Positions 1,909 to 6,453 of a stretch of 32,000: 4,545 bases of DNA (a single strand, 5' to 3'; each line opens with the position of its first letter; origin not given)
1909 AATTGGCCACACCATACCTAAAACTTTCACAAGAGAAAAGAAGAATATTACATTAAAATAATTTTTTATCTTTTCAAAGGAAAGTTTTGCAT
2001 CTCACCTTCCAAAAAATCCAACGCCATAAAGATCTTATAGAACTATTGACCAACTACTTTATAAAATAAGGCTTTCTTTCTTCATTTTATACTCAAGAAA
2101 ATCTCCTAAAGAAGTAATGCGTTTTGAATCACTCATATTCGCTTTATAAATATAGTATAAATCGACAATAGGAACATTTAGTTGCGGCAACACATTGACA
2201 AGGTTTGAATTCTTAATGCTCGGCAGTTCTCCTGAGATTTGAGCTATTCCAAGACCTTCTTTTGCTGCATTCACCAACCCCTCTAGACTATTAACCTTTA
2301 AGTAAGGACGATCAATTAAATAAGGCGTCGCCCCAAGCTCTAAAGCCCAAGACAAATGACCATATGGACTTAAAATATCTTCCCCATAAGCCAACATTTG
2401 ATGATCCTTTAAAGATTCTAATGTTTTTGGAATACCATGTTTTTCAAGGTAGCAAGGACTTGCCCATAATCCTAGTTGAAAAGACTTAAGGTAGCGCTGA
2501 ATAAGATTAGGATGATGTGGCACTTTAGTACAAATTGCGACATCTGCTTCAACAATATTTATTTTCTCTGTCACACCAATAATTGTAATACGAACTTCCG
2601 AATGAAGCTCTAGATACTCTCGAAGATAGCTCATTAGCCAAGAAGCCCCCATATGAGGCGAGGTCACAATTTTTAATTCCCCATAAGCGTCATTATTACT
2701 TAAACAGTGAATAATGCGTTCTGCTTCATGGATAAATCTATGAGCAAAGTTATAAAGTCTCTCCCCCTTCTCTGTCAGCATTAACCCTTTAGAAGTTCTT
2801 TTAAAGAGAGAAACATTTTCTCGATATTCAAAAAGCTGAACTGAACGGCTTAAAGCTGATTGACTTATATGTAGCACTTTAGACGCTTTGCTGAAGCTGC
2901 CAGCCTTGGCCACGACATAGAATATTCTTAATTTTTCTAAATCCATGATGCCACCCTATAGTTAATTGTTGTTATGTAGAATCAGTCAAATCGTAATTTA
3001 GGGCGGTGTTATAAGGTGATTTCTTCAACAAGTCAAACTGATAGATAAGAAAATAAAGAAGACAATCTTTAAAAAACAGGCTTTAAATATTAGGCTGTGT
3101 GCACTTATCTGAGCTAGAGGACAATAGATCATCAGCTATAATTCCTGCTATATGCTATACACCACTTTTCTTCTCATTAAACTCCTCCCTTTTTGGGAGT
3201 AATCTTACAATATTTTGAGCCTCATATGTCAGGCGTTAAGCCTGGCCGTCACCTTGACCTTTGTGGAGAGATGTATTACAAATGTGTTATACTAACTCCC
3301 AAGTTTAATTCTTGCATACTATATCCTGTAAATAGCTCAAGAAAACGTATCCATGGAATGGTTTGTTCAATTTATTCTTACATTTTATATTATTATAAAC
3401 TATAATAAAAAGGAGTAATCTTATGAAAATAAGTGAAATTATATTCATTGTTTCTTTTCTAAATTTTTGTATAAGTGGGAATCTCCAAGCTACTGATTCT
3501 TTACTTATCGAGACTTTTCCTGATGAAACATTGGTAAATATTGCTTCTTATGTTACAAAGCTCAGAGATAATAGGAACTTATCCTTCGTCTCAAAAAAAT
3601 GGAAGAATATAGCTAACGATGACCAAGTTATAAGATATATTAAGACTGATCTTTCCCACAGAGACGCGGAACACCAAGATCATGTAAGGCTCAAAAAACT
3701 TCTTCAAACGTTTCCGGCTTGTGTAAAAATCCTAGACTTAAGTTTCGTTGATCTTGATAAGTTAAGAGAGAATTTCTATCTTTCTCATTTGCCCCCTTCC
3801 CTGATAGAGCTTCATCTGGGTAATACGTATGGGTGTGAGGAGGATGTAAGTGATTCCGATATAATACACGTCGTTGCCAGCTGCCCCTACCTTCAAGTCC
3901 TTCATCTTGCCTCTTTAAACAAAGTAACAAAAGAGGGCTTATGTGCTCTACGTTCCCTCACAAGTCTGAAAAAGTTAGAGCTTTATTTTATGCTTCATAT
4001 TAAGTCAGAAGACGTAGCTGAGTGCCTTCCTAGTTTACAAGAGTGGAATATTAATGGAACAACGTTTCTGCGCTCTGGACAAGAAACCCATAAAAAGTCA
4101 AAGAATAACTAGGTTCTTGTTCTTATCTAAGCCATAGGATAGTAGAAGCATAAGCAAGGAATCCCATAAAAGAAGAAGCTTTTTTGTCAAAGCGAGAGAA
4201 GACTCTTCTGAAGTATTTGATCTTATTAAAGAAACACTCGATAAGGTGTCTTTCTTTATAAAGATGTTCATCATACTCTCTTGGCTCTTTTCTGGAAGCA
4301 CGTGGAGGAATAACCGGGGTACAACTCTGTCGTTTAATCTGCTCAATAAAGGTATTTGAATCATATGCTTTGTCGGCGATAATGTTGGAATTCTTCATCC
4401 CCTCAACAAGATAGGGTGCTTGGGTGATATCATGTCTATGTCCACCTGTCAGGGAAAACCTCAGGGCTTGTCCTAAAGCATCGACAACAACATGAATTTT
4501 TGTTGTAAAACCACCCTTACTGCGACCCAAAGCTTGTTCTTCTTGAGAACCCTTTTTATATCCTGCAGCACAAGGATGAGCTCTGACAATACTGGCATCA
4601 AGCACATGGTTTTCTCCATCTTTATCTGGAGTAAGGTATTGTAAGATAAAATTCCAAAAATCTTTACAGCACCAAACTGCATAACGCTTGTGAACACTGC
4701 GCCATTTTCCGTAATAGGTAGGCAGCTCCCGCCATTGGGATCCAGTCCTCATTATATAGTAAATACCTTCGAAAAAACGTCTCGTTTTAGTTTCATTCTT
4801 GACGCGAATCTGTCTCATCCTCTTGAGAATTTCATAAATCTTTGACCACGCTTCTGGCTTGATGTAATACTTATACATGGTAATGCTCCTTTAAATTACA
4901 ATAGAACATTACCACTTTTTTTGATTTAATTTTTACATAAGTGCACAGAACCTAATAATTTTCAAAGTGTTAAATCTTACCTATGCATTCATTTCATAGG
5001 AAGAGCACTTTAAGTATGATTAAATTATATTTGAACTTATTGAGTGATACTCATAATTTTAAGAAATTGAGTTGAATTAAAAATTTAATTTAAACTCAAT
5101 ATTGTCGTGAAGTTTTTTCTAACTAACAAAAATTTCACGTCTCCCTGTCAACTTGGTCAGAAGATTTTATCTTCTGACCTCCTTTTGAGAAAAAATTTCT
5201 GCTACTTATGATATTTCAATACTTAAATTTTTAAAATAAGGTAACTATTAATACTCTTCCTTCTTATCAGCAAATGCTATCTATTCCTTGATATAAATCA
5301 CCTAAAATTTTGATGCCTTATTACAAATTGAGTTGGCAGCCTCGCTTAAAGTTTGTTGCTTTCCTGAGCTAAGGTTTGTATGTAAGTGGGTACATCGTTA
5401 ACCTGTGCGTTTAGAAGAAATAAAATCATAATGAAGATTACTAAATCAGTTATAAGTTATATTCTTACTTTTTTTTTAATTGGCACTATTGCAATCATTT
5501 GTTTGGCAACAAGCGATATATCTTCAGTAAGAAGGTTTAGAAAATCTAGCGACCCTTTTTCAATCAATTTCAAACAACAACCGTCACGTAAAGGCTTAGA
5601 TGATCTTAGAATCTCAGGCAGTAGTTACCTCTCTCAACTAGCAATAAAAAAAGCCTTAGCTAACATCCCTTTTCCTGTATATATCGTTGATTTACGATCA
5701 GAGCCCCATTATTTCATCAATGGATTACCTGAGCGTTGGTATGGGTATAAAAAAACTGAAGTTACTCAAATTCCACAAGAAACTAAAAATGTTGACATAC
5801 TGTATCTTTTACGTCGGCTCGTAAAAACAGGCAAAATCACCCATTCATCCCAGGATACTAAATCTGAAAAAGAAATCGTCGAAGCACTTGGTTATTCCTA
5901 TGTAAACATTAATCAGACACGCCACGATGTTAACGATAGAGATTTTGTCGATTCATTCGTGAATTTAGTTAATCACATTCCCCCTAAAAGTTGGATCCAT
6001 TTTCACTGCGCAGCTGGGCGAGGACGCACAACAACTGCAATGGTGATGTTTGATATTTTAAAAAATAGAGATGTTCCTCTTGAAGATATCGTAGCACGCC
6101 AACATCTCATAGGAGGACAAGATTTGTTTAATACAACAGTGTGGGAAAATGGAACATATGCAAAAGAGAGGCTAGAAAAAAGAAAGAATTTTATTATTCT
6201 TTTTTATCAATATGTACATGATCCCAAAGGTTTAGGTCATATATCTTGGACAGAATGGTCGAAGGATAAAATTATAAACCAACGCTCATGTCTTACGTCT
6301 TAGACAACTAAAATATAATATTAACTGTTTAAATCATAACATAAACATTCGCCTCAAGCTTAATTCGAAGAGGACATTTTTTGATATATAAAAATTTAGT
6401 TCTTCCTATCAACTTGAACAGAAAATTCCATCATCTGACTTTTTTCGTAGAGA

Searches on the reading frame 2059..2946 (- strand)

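Call 6: search_protein_families(library=pfam, proteins=[window:2059-2946:-], max_evalue=0.001)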
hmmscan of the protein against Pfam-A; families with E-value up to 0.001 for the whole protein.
window:2059-2946:- (295 aa): 2 families
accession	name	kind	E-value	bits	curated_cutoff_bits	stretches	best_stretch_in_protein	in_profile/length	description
PF03466.25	LysR_substrate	-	4.2e-23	82.3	28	1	89-285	6-205/209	LysR substrate binding domain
PF00126.33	HTH_1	-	5.1e-18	65.2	26.6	1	3-62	1-60/60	Bacterial regulatory helix-turn-helix protein, lysR family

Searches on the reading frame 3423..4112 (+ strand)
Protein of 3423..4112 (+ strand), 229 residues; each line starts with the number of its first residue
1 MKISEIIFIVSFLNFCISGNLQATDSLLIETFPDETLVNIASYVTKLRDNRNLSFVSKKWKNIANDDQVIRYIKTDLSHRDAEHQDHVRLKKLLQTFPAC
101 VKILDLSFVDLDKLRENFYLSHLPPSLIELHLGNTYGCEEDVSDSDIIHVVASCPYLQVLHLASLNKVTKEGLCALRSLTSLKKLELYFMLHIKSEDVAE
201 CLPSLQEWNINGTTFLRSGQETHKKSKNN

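Call 6: search_protein_families(library=pfam, proteins=[window:3423-4112:+], max_evalue=0.001)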
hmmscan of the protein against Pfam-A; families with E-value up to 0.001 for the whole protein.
window:3423-4112:+ (229 aa): 1 family
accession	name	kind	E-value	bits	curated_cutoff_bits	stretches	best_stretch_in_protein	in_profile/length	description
PF12937.12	F-box-like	-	4.9e-07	29.8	24.3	1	33-70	5-41/47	F-box-like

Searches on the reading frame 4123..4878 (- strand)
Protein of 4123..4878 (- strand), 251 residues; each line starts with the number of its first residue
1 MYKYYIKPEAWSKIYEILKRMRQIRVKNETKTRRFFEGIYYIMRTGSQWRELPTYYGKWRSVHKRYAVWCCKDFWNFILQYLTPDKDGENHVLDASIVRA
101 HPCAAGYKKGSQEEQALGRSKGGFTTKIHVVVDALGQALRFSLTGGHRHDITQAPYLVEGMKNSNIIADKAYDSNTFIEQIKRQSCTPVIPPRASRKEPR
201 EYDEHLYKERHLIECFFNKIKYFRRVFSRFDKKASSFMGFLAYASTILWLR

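Call 6: search_protein_families(library=pfam, proteins=[window:4123-4878:-], max_evalue=0.001)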
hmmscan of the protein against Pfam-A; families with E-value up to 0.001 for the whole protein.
window:4123-4878:- (251 aa): 5 families
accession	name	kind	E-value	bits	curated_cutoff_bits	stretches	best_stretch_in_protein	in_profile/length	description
PF01609.27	DDE_Tnp_1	-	7.3e-16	59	23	1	92-231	8-184/200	Transposase DDE domain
PF13340.11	DUF4096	-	1e-15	58.2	34.3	1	9-77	4-74/76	Putative transposase of IS4/5 family (DUF4096)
PF13612.12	DDE_Tnp_1_3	-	5.1e-10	40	27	1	124-225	44-146/155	Transposase DDE domain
PF13586.12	DDE_Tnp_1_2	-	3.2e-06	27.9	29.2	1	167-251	2-86/86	Transposase DDE domain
PF13359.12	DDE_Tnp_4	-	0.00022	21.3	24.8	1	113-238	17-146/158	DDE superfamily endonuclease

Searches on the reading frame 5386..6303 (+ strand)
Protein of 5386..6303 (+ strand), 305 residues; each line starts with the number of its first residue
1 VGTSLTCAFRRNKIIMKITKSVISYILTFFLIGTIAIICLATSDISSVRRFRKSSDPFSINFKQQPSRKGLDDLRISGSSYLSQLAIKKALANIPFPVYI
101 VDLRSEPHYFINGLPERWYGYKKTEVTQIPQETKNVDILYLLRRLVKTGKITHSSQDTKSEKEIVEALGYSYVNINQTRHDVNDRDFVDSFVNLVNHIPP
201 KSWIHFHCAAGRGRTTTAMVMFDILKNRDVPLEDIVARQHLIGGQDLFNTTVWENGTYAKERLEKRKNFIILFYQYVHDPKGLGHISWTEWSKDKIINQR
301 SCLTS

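Call 6: search_protein_families(library=pfam, proteins=[window:5386-6303:+], max_evalue=0.001)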
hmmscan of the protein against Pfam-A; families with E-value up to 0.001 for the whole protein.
window:5386-6303:+ (305 aa): 3 families
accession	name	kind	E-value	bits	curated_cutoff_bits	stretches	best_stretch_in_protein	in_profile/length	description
PF14566.11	PTPlike_phytase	-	8.2e-18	65.4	27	1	152-225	84-157/158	Inositol hexakisphosphate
PF22785.1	Tc-R-P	-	0.00015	22.6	27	1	166-221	43-99/106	Polymorphic toxin system, DSP-PTPase phosphatase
PF13350.11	Y_phosphatase3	-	0.00039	20.9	22.2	1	99-236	52-161/240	Tyrosine phosphatase family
